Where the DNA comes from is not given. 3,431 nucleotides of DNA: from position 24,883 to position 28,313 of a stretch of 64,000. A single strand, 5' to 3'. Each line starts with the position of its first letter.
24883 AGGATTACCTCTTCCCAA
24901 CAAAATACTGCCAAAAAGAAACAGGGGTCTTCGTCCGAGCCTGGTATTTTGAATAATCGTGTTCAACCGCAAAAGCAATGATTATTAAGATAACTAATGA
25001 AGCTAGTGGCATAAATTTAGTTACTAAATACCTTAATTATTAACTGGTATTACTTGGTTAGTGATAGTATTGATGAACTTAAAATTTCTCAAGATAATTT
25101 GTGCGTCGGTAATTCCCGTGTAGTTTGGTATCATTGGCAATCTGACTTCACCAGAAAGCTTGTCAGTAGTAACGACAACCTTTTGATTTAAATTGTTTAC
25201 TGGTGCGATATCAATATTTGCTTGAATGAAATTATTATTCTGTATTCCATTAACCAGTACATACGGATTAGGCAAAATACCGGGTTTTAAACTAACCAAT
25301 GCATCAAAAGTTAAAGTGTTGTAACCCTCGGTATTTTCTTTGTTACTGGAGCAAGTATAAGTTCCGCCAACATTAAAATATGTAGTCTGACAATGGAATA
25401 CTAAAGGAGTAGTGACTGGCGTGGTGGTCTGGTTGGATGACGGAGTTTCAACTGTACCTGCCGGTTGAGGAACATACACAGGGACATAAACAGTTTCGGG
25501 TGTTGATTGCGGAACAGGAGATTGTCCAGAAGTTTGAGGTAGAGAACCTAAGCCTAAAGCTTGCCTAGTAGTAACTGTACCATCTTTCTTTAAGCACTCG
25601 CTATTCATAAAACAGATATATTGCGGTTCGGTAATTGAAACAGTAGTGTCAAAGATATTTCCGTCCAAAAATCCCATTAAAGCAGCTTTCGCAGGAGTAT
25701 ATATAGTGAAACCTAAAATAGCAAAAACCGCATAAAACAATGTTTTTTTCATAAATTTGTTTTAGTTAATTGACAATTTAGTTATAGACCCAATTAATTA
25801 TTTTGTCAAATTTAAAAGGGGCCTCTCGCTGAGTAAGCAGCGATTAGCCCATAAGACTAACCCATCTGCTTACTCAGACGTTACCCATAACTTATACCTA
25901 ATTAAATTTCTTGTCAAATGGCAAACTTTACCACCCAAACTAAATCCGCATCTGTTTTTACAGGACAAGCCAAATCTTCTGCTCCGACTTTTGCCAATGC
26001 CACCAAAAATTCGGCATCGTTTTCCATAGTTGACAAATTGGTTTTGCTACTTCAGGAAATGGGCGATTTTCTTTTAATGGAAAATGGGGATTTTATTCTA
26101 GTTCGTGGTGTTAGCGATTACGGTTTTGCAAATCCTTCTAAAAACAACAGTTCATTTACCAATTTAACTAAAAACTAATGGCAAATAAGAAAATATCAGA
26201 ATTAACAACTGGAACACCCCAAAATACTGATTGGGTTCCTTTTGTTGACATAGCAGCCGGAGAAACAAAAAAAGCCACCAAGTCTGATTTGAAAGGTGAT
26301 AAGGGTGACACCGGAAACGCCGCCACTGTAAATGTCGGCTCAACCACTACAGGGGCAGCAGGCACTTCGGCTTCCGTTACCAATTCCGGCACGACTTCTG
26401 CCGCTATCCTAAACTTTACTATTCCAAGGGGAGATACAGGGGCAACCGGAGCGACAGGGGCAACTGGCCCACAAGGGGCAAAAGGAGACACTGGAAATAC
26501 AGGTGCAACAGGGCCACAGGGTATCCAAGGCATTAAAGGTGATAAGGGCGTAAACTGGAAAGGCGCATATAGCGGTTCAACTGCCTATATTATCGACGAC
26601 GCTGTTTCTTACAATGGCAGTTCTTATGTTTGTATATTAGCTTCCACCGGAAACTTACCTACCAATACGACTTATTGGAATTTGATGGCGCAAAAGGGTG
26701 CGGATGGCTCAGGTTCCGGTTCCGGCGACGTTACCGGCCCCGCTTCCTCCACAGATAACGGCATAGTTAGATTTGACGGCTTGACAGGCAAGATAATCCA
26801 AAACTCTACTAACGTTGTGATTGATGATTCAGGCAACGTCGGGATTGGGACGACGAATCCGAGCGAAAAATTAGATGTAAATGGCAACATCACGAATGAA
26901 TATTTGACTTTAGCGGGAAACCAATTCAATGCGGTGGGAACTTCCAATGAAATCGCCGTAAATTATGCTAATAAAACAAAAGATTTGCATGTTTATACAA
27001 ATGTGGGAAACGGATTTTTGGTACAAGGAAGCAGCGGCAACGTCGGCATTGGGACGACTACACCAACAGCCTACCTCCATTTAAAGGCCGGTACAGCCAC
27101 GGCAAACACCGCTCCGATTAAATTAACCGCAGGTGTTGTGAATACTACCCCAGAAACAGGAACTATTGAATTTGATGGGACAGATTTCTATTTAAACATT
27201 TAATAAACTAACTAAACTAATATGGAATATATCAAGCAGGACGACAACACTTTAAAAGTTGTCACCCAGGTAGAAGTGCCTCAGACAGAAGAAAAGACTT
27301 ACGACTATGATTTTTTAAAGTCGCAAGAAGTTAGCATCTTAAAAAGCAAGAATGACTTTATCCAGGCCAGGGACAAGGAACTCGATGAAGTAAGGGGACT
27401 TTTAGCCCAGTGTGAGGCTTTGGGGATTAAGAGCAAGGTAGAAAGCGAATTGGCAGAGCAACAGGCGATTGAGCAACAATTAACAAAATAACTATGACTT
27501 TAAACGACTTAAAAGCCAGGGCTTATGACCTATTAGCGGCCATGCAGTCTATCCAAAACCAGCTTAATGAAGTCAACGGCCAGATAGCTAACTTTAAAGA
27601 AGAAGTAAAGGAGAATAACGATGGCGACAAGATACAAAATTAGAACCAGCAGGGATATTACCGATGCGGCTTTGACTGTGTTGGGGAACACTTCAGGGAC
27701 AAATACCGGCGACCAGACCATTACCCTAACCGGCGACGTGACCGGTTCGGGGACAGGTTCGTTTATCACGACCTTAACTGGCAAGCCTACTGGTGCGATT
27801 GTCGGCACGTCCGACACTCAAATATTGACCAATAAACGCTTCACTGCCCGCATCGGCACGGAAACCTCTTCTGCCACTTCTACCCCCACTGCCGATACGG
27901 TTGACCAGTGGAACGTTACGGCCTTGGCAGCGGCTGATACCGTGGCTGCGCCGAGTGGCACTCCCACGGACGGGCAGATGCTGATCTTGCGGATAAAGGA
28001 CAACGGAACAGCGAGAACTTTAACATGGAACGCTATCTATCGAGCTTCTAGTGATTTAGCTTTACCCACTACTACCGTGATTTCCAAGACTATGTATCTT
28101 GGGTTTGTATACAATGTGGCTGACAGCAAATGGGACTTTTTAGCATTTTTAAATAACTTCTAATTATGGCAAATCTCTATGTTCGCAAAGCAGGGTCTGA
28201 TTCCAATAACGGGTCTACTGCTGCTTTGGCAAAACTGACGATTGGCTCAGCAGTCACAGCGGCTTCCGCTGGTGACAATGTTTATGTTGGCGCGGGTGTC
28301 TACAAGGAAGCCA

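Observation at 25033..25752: Reverse-strand secreted protein gene (moron) inside the tail gene block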

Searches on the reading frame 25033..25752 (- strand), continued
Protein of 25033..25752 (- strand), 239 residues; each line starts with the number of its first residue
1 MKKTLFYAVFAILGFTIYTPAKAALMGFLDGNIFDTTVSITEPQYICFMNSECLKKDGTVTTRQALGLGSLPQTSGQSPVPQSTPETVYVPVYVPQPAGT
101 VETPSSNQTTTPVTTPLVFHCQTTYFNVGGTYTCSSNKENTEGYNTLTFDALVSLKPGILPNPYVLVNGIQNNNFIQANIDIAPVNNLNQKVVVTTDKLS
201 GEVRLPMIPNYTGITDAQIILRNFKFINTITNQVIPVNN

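Call 78: predict_structure(alignment_id=A4)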
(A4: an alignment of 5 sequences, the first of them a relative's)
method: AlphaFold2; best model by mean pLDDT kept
length: 239 residues; sequences in the alignment: 5
mean_pLDDT: 59.3   pTM: 0.46
mean pLDDT of the five models: 59.3, 58.7, 57.1, 56.4, 54.4
residues with pLDDT >= 90: 2; 70-90: 88; 50-70: 52; < 50: 97
segments of 3 or more residues with pLDDT < 50: 1-3, 7-27, 33-35, 67-118, 139-142, 162-165, 186-195
pLDDT, mean of each block of 10 residues (from residue 1): 48 37 44 58 66 71 53 40 39 38 37 44 81 61 66 73 58 83 56 53 74 85 84 77
secondary structure, 60 per line:
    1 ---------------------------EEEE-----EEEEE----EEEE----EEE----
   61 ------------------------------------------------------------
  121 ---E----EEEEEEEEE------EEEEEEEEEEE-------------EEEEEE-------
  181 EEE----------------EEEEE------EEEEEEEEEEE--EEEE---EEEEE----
elements in order: E28-31 E37-41 E46-49 E54-56 E129-137 E144-154 E168-173 E181-183 E200-204 E211-221 E224-227 E231-235

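Call 83: fold_search(model_id=the predicted structure, library=pdb)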
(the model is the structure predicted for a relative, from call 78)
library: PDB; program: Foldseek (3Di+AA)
matches with E <= 10: 1395; with E <= 0.001: 0
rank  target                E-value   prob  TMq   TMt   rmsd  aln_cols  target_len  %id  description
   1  6gq8_A                1.3e-02  0.96  0.22  0.39   8.2       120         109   21  Superoxide reductase from Nanoarchaeum equitans (released 2018-06-20)
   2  1ctn                  2.0e-02  0.94  0.22  0.11   9.8       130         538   13  CRYSTAL STRUCTURE OF A BACTERIAL CHITINASE AT 2.3 ANGSTROMS RESOLUTION (released 1995-02-07)
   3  1xq4_B                2.2e-02  0.94  0.25  0.41   7.8       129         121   14  Crystal Structure of the Putative ApaA Protein from Bordetella pertussis, Northeast Structural Genomics Target BeR40 (released 2004-11-09)
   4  6cpd_B                2.5e-02  0.89  0.22  0.36   9.1       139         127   12  Crystal structure of PmoD soluble domain from Methylocystis sp. ATCC 49242 (Rockwell) (released 2018-10-31)
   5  8ot5_D                2.6e-02  1.00  0.27  0.55   6.5       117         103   14  Crystal structure of the titin domain Fn3-85 (released 2023-08-23)
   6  7quz_AAA              2.9e-02  0.96  0.23  0.29  12.4       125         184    9  Crystal structure of the SeMet octameric C-terminal Big_2-CBM56 domains from Paenibacillus illinoisensis (Bacillus c (released 2023-02-01)
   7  1ehn_A                2.9e-02  0.93  0.23  0.11   9.8       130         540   15  CRYSTAL STRUCTURE OF CHITINASE A MUTANT E315Q COMPLEXED WITH OCTA-N-ACETYLCHITOOCTAOSE (NAG)8. (released 2001-02-22)
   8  1eib_A                2.9e-02  0.93  0.23  0.11   9.5       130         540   15  CRYSTAL STRUCTURE OF CHITINASE A MUTANT D313A COMPLEXED WITH OCTA-N-ACETYLCHITOOCTAOSE (NAG)8. (released 2001-02-25)
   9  1xq4_A                2.9e-02  0.92  0.25  0.40   7.0       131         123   12  Crystal Structure of the Putative ApaA Protein from Bordetella pertussis, Northeast Structural Genomics Target BeR40 (released 2004-11-09)
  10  2hvb_A                3.2e-02  0.87  0.22  0.38   8.0       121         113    9  Crystal structure of hypothetical protein PH1083 from Pyrococcus horikoshii OT3 (released 2007-01-28)
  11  1lwr_MODEL_1_A        3.2e-02  0.75  0.20  0.37   7.3       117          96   14  Solution structure of the NCAM fibronectin type III module 2 (released 2003-06-03)
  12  5t7a_B                3.4e-02  0.99  0.25  0.57   9.1       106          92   10  Crystal structure of Br derivative BhCBM56 (released 2017-08-23)
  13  1k9t_A                3.4e-02  0.92  0.23  0.11   9.5       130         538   15  Chitinase a complexed with tetra-N-acetylchitotriose (released 2002-11-06)
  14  8xrx_C                3.4e-02  0.54  0.18  0.08   8.7       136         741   10  The crystal structure of a GH3 enzyme CcBgl3B with glucose and gentiobiose (released 2024-04-10)
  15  1ffr_A                3.6e-02  0.96  0.25  0.12   7.7       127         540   14  CRYSTAL STRUCTURE OF CHITINASE A MUTANT Y390F COMPLEXED WITH HEXA-N-ACETYLCHITOHEXAOSE (NAG)6 (released 2001-09-26)
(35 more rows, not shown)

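Call 86: search_protein_families(library=phrogs, alignment_id=A1, max_evalue=0.1)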
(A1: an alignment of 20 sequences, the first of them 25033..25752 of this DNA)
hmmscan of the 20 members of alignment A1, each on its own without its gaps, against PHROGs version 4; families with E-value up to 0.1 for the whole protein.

A. member 1, window:25033-25752:- (239 aa): 1 family
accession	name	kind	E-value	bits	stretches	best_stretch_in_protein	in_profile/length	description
phrog_9245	-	unknown function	0.088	13.1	0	72-140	35-102/368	-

B. families by the number of members that match (of 20 scanned): 2 families
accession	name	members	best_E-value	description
phrog_29943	-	1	0.046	-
phrog_9245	-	1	0.088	-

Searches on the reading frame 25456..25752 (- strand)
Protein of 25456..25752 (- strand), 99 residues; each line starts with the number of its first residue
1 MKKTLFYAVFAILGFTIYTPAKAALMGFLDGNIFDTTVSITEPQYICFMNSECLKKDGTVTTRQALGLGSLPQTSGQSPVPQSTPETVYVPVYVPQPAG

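Call 29: find_homologous_proteins(query=A2, max_evalue=0.001)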
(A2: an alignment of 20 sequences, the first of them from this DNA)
Query A2 (20 sequences) (99 aa, profile of the alignment): 4 proteins with E <= 0.001 among 3647 candidates.
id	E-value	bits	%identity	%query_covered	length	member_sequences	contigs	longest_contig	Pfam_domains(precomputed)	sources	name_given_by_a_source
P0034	2.2e-25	106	33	74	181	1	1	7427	-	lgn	-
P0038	2.4e-24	103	28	91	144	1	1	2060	-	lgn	-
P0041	1.1e-15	75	35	58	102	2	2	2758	-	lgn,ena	-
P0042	1.0e-5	43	26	82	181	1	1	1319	-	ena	-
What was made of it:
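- Tried and rejected: The profile version returned just 4 proteins (call 29).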

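Call 33: find_related_loci(query=A3, collection=genome_contigs, flank=10000)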
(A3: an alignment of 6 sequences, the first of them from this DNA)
Query A3 (99 aa) in genome_contigs; peptide patterns used: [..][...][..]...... (x = any residue, [..] = any of these).
177 stretches matched a pattern, but none encodes a relative of the query by tblastn (E <= 1e-3).
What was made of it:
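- Tried and rejected: The GTDB representative scan with the family profile found nothing (call 33).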

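Call 34: find_related_loci(query=A3, collection=viral_contigs, flank=10000)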
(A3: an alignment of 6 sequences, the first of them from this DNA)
Query A3 (99 aa) in viral_contigs; peptide patterns used: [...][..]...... (x = any residue, [..] = any of these).
9 stretches matched a pattern, but none encodes a relative of the query by tblastn (E <= 1e-3).

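Call 35: find_related_loci(query=A3, collection=metagenome_contigs, flank=10000)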
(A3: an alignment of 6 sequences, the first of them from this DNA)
Query A3 (99 aa) in metagenome_contigs; peptide patterns used: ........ (x = any residue, [..] = any of these).
306 stretches matched a pattern; 1 encode a relative of the query (tblastn E <= 1e-3); 1 distinct loci.
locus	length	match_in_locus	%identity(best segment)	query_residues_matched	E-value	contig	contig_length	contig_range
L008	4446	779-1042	43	7-97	1e-22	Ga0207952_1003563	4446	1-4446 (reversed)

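Call 58: search_solved_structures(query=A2, max_evalue=10)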
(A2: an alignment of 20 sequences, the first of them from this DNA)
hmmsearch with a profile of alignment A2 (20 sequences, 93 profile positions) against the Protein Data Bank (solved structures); distinct sequences matched with E-value up to 10: 0.

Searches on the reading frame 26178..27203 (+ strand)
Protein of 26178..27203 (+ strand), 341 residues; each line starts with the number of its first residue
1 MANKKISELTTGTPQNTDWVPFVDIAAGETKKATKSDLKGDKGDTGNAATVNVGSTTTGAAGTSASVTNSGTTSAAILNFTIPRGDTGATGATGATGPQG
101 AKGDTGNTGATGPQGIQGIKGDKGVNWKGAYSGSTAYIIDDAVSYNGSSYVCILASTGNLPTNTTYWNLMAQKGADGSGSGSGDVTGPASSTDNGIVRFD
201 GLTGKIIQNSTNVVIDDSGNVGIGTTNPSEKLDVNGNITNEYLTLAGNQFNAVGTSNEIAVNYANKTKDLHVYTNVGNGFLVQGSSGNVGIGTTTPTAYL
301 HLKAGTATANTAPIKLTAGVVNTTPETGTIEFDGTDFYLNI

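Call 5: search_protein_families(library=pfam, proteins=[window:26178-27203:+], max_evalue=0.01)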
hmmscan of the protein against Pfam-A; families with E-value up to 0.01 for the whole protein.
window:26178-27203:+ (341 aa): 2 families
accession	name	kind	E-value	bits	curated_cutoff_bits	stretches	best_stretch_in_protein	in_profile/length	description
PF01391.23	Collagen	-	6.8e-07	29.4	27.2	1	84-124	9-49/60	Collagen triple helix repeat (20 copies)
PF02839.19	CBM_5_12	-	0.00017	22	26.2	1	130-157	1-28/44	Carbohydrate-binding module family 5/12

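Call 6: search_protein_families(library=phrogs, proteins=[window:26178-27203:+], max_evalue=0.01)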
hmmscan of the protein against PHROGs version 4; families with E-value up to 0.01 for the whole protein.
window:26178-27203:+ (341 aa): 34 families (the best 25 are shown)
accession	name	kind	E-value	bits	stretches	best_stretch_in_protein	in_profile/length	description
phrog_5073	-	tail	4.6e-23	83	1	28-188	130-274/519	tail fiber protein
phrog_29268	-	unknown function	3.6e-16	59.4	1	32-225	272-448/653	-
phrog_819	-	tail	8.6e-11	41.7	1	36-307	675-837/1024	tail protein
phrog_18350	-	tail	1.3e-10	42.4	1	17-155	91-229/253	tail fiber protein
phrog_32311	-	unknown function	6.8e-10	39.3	1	34-104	73-142/577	-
phrog_366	-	tail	1.3e-09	39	1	31-241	278-434/474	tail fiber protein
phrog_21765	-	unknown function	2e-09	38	1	42-94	179-228/422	-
phrog_3904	-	tail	8.8e-08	31.9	1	82-336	583-759/1086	tail fiber protein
phrog_1806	-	tail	3.4e-07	30.8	1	36-135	135-235/276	collagen like minor tail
phrog_25888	-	unknown function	4.7e-07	30.3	1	26-141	167-284/325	-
phrog_3890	-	tail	1.8e-06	25.6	1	80-184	1903-2005/3453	straight fibre tail protein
phrog_6320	-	tail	5.3e-06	26.5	1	39-125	66-141/745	tail fiber protein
phrog_4120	-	tail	7.8e-06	26.1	1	37-97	112-173/360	minor tail protein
phrog_10972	-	tail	9.5e-06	26.3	1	55-126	130-201/343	tail fiber protein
phrog_5668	-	tail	2.8e-05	23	1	39-116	683-754/1567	tail fiber protein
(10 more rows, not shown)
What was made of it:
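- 25918..27203 (+): Divergent downstream neighbours: an 86-aa protein and a 341-aa collagen-like tail fibre. Pfam Collagen and CBM_5_12, plus PHROG tail-fibre families (calls 5, 6).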

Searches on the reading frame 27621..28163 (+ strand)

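Call 5: search_protein_families(library=pfam, proteins=[window:27621-28163:+], max_evalue=0.01)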
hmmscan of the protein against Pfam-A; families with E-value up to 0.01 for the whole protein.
window:27621-28163:+ (180 aa): 0 families

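Call 6: search_protein_families(library=phrogs, proteins=[window:27621-28163:+], max_evalue=0.01)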
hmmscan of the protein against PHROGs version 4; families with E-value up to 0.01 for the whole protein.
window:27621-28163:+ (180 aa): 1 family
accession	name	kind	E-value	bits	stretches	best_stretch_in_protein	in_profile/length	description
phrog_3030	-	unknown function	1.2e-21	78.1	1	35-176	126-268/272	-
